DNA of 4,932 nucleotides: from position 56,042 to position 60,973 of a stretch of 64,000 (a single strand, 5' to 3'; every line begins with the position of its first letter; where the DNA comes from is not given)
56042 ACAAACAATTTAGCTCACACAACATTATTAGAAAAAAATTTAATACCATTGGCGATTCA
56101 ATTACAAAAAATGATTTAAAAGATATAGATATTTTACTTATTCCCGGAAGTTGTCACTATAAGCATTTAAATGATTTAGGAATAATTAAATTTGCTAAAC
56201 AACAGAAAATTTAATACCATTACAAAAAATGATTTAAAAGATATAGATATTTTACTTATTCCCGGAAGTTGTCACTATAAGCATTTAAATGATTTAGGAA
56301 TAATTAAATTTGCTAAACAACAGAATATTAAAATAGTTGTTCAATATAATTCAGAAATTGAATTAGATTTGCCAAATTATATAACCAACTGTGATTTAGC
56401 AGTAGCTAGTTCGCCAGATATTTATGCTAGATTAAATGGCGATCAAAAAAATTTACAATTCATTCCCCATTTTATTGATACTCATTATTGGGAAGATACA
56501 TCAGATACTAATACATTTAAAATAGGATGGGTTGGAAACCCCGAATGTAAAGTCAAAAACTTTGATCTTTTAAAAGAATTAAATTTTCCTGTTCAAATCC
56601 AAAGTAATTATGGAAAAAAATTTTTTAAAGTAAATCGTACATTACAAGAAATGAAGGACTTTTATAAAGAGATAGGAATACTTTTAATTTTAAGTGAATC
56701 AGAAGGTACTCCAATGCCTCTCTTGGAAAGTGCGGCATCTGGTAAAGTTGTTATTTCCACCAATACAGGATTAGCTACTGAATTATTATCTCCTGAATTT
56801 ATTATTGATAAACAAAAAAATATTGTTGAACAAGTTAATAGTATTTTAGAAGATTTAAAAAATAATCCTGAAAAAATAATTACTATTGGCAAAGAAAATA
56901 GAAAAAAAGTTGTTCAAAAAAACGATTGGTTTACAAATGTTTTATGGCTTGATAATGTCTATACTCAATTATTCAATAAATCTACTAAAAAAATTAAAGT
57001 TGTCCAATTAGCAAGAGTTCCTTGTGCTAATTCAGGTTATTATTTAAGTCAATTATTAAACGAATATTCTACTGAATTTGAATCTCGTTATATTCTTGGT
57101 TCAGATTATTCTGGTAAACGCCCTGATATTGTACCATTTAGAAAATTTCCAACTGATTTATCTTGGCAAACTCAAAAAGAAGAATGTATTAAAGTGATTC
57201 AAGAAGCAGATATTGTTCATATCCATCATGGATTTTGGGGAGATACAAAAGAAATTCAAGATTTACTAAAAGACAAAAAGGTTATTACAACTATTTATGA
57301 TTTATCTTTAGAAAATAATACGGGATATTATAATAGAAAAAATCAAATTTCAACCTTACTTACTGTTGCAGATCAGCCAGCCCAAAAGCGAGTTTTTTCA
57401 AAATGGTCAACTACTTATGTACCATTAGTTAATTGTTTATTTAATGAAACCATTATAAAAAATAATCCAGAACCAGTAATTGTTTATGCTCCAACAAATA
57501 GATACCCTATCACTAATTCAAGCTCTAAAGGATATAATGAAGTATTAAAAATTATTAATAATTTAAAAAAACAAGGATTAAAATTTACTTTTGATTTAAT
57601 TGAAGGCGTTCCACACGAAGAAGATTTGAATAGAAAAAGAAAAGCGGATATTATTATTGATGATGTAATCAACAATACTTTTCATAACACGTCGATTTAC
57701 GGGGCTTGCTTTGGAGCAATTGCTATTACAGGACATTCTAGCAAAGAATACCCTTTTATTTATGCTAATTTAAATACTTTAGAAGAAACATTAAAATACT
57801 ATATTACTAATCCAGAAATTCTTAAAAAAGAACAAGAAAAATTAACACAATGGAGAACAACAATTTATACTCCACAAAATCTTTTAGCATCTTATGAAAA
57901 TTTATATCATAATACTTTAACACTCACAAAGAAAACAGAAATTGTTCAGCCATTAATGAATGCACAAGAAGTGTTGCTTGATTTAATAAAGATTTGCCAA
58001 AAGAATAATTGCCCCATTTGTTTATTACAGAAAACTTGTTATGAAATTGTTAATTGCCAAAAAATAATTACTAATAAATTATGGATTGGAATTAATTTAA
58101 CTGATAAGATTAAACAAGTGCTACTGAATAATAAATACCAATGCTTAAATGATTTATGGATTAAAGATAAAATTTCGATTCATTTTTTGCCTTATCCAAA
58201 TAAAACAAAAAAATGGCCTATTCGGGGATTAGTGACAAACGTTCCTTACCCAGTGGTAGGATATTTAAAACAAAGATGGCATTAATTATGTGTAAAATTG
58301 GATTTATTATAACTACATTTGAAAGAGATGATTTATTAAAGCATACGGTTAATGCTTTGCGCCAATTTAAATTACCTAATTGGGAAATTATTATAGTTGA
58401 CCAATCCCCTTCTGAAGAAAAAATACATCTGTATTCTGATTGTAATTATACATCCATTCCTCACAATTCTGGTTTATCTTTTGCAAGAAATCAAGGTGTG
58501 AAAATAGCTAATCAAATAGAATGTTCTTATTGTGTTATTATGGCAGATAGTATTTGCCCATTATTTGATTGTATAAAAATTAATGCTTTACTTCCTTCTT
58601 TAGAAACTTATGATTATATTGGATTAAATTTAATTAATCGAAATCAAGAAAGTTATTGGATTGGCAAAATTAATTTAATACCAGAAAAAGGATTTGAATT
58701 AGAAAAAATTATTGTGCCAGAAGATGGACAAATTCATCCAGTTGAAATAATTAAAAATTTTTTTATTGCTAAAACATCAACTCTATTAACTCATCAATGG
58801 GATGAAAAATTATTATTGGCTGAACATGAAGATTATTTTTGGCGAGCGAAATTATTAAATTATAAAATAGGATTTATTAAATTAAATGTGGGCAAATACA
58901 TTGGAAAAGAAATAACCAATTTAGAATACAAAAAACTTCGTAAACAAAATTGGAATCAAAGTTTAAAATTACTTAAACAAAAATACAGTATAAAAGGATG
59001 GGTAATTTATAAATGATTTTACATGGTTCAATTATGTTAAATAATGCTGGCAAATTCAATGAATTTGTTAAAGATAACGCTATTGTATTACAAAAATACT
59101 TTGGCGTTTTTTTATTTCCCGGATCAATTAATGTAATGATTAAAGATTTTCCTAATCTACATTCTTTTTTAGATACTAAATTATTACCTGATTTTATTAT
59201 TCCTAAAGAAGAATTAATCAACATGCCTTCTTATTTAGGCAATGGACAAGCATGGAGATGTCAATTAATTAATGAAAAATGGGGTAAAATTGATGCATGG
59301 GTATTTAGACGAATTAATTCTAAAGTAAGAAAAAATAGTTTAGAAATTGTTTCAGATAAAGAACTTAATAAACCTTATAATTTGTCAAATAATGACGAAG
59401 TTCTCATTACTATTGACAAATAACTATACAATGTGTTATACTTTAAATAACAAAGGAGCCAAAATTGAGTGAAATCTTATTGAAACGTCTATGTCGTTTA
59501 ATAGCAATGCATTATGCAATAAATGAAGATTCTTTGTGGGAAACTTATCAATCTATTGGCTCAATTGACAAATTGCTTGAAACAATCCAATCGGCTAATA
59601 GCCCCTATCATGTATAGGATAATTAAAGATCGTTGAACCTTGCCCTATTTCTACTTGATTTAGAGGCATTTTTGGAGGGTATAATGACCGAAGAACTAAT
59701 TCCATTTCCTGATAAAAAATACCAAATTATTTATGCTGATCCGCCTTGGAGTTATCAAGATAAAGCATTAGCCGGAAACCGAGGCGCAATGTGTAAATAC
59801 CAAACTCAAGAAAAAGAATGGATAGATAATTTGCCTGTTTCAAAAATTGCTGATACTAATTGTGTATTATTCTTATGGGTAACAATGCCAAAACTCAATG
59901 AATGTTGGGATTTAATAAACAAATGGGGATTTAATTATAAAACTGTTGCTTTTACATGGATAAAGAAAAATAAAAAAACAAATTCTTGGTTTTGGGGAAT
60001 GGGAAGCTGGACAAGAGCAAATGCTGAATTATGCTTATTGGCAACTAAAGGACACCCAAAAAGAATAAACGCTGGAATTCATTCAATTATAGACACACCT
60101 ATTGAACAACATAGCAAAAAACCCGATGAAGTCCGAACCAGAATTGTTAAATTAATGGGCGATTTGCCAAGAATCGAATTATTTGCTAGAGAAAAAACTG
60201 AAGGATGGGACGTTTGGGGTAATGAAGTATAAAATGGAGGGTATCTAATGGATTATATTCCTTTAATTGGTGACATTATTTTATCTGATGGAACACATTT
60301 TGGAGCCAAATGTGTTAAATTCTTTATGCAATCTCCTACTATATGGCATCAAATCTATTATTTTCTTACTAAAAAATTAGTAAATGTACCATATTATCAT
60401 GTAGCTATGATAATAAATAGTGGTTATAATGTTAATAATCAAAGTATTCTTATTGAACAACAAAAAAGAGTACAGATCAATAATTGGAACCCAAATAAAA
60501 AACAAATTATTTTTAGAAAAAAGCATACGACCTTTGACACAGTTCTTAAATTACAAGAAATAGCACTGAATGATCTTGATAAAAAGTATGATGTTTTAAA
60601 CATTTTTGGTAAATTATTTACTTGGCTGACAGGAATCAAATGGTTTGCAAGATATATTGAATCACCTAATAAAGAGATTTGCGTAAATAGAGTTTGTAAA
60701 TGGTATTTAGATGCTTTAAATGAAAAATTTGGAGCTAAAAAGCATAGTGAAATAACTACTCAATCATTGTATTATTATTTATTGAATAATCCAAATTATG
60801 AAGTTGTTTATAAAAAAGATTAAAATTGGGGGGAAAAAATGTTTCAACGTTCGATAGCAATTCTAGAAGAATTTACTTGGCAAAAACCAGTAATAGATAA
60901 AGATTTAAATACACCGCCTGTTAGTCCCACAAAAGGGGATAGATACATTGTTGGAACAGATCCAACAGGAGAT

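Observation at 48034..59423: Fifteen-gene glycan-decoration cluster in a phage, next to tail-fibre genes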

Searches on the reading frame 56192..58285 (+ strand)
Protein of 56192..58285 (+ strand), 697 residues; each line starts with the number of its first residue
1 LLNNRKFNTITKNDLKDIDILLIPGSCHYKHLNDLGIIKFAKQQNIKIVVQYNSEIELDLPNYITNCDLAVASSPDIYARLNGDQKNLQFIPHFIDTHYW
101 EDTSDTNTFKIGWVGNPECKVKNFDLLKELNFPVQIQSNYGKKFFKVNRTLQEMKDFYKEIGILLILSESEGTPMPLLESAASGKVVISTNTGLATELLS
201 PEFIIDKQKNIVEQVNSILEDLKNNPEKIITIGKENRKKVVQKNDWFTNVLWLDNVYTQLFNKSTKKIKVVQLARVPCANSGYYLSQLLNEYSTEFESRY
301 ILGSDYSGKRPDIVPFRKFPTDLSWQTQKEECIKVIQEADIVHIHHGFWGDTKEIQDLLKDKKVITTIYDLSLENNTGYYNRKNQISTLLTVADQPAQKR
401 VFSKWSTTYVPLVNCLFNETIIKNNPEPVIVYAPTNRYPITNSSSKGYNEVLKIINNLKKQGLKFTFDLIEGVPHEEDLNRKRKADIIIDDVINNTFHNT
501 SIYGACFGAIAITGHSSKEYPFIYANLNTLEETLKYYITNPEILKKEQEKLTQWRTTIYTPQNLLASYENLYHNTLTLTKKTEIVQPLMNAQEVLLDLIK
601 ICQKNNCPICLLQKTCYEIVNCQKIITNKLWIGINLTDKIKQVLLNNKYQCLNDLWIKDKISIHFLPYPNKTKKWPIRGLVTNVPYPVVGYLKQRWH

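Call 6: search_protein_families(library=pfam, proteins=[window:56192-58285:+], max_evalue=0.01)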
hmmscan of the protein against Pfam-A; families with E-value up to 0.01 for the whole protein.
window:56192-58285:+ (697 aa): 3 families
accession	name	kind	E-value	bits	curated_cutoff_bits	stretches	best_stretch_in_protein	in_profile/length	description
PF00534.26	Glycos_transf_1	-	4.5e-10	39.8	26.4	1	151-234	83-170/172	Glycosyl transferases group 1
PF13692.12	Glyco_trans_1_4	-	2e-07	31.8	27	1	145-221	61-142/142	Glycosyl transferases group 1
PF13524.12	Glyco_trans_1_2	-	0.00056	20.3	25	1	152-246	38-135/144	Glycosyl transferase-like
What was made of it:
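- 55249..58285 (+): ORF12+ORF13: one triple-domain glycosyltransferase (GT2 + GT4 + divergent GT-B + small C-terminal domain), 968 aa when intact. Pfam GT2 and GT4 (call 6).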

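Call 72: find_homologous_proteins(query=window:56192-58285:+)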
Query window:56192-58285:+ (697 aa): 63 proteins with E <= 0.001 among 8000 candidates.
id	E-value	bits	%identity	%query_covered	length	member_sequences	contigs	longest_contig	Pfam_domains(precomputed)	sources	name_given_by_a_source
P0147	0.0e+0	1586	100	99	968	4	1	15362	PF00534.27,PF13692.13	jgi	-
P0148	0.0e+0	1040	66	99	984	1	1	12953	PF00534.27,PF13692.13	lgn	-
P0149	0.0e+0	1029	65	99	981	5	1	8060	PF00534.27,PF13692.13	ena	-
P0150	1.4e-278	944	62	99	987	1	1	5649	PF00534.27,PF13692.13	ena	-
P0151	9.1e-247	839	56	99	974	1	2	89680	PF00534.27,PF13524.13,PF13692.13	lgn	-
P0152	2.9e-209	715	51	99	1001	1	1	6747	PF00534.27,PF13524.13,PF13692.13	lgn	-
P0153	5.0e-205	701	50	99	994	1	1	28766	PF00534.27,PF13524.13,PF13692.13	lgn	-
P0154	1.7e-148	514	57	63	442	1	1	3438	-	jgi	-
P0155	1.3e-147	511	58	61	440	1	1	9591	-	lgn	-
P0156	3.9e-146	507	42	83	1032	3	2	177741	PF00534.27,PF13524.13,PF13692.13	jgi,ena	-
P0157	3.5e-133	464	37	89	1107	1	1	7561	PF00534.27,PF13524.13,PF13692.13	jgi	jgi:glycosyltransferase involved in cell wall biosynthesis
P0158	7.5e-127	443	49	62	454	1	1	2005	-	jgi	-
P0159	5.5e-126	440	50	62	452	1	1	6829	-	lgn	-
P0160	1.7e-120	422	62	44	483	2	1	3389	-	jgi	jgi:hypothetical protein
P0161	6.5e-120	420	47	62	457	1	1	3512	-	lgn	-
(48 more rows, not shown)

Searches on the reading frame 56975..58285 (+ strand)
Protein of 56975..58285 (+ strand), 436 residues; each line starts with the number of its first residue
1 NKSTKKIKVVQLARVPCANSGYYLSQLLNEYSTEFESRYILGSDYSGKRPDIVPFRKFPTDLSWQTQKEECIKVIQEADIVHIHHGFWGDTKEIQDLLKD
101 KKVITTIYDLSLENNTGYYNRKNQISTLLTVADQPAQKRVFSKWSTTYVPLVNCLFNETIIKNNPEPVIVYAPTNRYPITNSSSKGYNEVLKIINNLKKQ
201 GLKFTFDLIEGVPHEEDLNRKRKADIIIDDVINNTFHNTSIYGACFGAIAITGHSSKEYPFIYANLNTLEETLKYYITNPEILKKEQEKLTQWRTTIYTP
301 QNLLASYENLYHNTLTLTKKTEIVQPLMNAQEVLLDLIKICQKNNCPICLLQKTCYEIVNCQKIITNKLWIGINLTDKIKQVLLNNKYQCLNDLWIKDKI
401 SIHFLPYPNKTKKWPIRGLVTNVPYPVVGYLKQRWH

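Call 77: find_related_loci(query=A4, collection=viral_contigs, flank=10000)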
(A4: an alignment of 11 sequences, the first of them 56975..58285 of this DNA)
Query A4 (436 aa) in viral_contigs; peptide patterns used: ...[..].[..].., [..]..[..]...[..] (x = any residue, [..] = any of these).
87 stretches matched a pattern; 8 encode a relative of the query (tblastn E <= 1e-3); 8 distinct loci.
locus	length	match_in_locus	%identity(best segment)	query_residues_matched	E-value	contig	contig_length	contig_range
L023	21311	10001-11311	42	6-435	6e-100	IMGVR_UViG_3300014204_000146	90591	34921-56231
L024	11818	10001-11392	36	2-435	4e-91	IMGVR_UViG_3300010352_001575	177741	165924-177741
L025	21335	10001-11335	41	5-435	1e-87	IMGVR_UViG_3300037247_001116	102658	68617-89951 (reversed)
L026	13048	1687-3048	37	2-436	2e-83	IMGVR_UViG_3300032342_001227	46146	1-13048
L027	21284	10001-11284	39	5-432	1e-76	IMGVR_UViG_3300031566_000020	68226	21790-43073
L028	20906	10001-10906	38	7-311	9e-53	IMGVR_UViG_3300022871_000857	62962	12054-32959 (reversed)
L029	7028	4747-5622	29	1-311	1e-26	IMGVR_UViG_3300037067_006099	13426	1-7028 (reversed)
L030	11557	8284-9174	28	7-318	1e-23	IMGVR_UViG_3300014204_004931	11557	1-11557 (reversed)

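Call 85: predict_structure(alignment_id=A4)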
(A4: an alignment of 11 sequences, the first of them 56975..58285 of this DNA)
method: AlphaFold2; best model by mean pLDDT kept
length: 436 residues; sequences in the alignment: 11
mean_pLDDT: 87.1   pTM: 0.70
mean pLDDT of the five models: 87.1, 85.7, 84.9, 84.5, 82.3
residues with pLDDT >= 90: 248; 70-90: 153; 50-70: 24; < 50: 11
segments of 3 or more residues with pLDDT < 50: 320-328
pLDDT, mean of each block of 10 residues (from residue 1): 77 83 95 96 76 85 92 95 79 80 89 77 87 89 87 81 90 88 87 98 96 92 96 91 94 93 97 98 95 92 95 82 45 91 92 80 80 90 92 85 90 85 78 65
secondary structure, 60 per line:
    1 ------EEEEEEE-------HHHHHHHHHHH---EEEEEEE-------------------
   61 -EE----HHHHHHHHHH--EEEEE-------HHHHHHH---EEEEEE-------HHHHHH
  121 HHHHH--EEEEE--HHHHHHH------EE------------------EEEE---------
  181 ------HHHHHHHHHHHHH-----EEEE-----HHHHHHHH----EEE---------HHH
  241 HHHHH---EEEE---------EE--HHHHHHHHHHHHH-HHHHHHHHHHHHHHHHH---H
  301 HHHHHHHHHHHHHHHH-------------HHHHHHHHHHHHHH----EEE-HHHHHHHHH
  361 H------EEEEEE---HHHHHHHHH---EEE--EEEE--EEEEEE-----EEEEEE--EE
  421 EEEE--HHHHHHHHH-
elements in order: E7-13 H21-31 E35-41 H68-77 E80-84 H92-98 E102-107 H115-125 E128-132 H135-141 E168-171 H187-199 E205-208 H214-221 E226-228 H238-245 E249-252 H266-278 H280-296 H300-316 H330-343 E348-350 H352-361 E368-373 H377-385 E389-391 E394-397 E400-405 E411-416 E419-424 H427-435
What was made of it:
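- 55249..58285 (+): C-domain AF2 pLDDT 87 (call 85).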

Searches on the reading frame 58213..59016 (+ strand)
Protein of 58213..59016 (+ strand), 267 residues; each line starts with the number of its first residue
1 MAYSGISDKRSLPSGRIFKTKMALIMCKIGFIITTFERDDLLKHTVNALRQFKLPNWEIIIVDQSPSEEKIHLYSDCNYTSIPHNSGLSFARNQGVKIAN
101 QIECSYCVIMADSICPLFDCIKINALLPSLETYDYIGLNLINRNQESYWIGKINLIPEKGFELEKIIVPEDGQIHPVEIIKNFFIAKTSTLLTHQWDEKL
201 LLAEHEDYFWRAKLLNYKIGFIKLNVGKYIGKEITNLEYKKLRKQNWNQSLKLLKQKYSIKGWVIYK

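Call 6: search_protein_families(library=pfam, proteins=[window:58213-59016:+], max_evalue=0.01)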
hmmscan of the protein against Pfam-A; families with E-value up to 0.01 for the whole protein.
window:58213-59016:+ (267 aa): 1 family
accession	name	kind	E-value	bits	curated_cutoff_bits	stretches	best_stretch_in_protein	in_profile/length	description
PF00535.33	Glycos_transf_2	-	1e-08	35.7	23.3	1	32-110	3-85/168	Glycosyl transferase family 2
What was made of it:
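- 58276..59016 (+): ORF14, 246 aa: GT2 glycosyltransferase (in variable region VR2, 58267-59451). Pfam 1e-8 (call 6).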

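Call 29: search_protein_families(library=ncbifam, proteins=[window:58213-59016:+], max_evalue=0.01)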
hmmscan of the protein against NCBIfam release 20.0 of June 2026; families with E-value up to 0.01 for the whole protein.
window:58213-59016:+ (267 aa): 8 families
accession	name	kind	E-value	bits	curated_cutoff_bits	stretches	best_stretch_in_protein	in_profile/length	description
TIGR04440.1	glyco_TIGR04440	domain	9.2e-07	28.8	70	1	31-119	4-97/215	TIGR00180 family glycosyltransferase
NF047683.1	TeichurnBiosyTuaG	equivalog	3.9e-05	23.4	400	1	28-185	7-154/252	teichuronic acid biosynthesis protein TuaG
NF007482.0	PRK10073.1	equivalog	7.7e-05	21.8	423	1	27-100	6-85/334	glycosyltransferase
NF050050.1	ProtGlycPglI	equivalog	0.00019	20.9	500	1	26-73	1-48/306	GalNAc(5)-diNAcBac-PP-undecaprenol beta-1,3-glucosyltransferase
NF038299.1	EPS_HpsN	equivalog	0.00022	20.3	425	1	28-70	2-44/317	hormogonium polysaccharide biosynthesis glycosyltransferase HpsN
TIGR04283.1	glyco_like_mftF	equivalog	0.0011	18.7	182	1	31-101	3-73/221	TIGR04283 family arsenosugar biosynthesis glycosyltransferase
NF041875.1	EPS_EpsD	equivalog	0.003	17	370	1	32-121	4-97/325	exopolysaccharide biosynthesis glycosyltransferase EpsD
TIGR03937.1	PgaC_IcaA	equivalog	0.0076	15.2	422.3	0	27-101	45-126/407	poly-beta-1,6-N-acetyl-D-glucosamine synthase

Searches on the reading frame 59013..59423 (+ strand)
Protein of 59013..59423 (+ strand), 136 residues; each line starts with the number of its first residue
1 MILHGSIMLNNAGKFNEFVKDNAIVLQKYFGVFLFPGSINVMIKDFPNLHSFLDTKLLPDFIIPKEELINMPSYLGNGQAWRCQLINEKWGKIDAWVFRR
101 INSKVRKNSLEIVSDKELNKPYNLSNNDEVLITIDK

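Call 6: search_protein_families(library=pfam, proteins=[window:59013-59423:+], max_evalue=0.01)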
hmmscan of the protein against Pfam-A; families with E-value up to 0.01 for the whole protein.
window:59013-59423:+ (136 aa): 1 family
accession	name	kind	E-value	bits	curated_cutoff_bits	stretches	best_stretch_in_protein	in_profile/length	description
PF01982.22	CTP-dep_RFKase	-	1.5e-05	25.4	25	1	26-134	21-121/121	Domain of unknown function DUF120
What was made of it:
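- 59013..59423 (+): ORF15, 136 aa: CTP-dependent-riboflavin-kinase-like (DUF120) protein, role unknown. Accessory gene. Pfam 25.4 bits against a cutoff of 25 (call 6).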

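Call 29: search_protein_families(library=ncbifam, proteins=[window:59013-59423:+], max_evalue=0.01)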
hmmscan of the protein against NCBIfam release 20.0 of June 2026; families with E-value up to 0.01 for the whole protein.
window:59013-59423:+ (136 aa): 1 family
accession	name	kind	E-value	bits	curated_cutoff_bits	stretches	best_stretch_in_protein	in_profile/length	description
NF040694.1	ribK_Meth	equivalog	0.0028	17.6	168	1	26-134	27-127/127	CTP-dependent riboflavin kinase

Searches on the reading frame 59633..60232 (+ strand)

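Call 6: search_protein_families(library=pfam, proteins=[window:59633-60232:+], max_evalue=0.01)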
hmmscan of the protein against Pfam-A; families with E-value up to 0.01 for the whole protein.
window:59633-60232:+ (199 aa): 1 family
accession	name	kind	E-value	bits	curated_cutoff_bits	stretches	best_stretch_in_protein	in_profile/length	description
PF05063.20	MT-A70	-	3.1e-30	105.8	23.9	1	30-198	1-172/172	MT-A70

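Call 29: search_protein_families(library=ncbifam, proteins=[window:59633-60232:+], max_evalue=0.01)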
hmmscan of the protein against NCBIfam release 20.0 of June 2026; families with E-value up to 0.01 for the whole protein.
window:59633-60232:+ (199 aa): 0 families

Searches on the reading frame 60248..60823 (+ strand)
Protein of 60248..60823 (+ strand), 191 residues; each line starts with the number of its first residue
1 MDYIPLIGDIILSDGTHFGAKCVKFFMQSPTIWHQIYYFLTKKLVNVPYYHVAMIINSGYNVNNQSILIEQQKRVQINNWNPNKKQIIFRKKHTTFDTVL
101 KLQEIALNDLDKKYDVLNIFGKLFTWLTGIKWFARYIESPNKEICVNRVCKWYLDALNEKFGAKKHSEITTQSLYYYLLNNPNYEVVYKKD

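Call 6: search_protein_families(library=pfam, proteins=[window:60248-60823:+], max_evalue=0.01)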
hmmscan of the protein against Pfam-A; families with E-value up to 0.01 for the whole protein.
window:60248-60823:+ (191 aa): 0 families

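Call 26: search_protein_families(library=phrogs, proteins=[window:60248-60823:+], max_evalue=0.01)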
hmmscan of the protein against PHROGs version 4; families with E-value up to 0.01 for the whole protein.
window:60248-60823:+ (191 aa): 1 family
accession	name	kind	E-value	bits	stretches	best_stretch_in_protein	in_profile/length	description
phrog_1128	-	moron, auxiliary metabolic gene and host takeover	0.0013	19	1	37-179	37-169/381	enoyl-CoA hydratase/carnithine racemase-like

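Call 29: search_protein_families(library=ncbifam, proteins=[window:60248-60823:+], max_evalue=0.01)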
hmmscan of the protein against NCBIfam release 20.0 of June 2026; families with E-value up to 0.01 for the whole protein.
window:60248-60823:+ (191 aa): 1 family
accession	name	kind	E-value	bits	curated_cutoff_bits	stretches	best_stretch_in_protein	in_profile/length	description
TIGR02464.1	ribofla_fusion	equivalog_domain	0.00029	21.1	73.7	1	37-113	33-109/153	riboflavin biosynthesis intermediates N-glycosidase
